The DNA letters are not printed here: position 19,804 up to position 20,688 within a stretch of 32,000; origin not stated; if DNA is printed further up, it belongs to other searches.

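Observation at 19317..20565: HTH + Fic (toxin-antitoxin-like) cassette embedded inside the type I-E cas operon, between cas6e and cas1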

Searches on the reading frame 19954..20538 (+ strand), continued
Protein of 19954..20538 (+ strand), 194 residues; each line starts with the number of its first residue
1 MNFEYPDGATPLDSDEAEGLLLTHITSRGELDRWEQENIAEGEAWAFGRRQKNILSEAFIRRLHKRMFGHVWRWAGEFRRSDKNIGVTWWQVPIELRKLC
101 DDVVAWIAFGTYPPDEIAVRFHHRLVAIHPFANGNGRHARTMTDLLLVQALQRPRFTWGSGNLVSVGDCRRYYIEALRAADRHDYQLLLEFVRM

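Call 94: find_related_loci(query=A1, collection=viral_contigs, flank=5000)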
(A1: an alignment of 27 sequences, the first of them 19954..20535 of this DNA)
Query A1 (194 aa) in viral_contigs; peptide patterns used: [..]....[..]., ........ (x = any residue, [..] = any of these).
53 stretches matched a pattern; 17 encode a relative of the query (tblastn E <= 1e-3); 17 distinct loci.
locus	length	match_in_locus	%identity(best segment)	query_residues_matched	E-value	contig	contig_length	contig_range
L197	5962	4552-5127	56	1-193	2e-73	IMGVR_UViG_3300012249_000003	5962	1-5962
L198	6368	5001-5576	56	1-193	2e-73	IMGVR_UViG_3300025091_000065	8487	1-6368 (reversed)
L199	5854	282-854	55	3-192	1e-65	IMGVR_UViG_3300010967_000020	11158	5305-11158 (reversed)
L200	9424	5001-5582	52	1-193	1e-62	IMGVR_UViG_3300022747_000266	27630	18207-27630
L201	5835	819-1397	51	1-193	7e-59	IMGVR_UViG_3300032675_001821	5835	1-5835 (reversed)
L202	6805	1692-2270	50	1-193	7e-59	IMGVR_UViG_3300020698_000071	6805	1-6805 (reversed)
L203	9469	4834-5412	50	1-193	7e-59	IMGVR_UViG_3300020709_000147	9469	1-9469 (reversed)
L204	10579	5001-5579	48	1-193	1e-58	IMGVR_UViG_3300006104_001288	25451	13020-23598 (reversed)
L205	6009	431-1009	51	1-193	7e-59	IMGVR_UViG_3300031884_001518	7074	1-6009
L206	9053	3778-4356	47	1-193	3e-58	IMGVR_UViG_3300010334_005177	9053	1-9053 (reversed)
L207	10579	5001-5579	47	1-193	2e-56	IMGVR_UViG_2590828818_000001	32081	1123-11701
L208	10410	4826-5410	47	1-193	4e-54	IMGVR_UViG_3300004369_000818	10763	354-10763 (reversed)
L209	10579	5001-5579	46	1-191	2e-53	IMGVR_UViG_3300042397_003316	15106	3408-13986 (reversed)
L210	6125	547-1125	46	1-191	2e-53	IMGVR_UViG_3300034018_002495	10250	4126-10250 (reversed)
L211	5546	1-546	49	12-193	6e-52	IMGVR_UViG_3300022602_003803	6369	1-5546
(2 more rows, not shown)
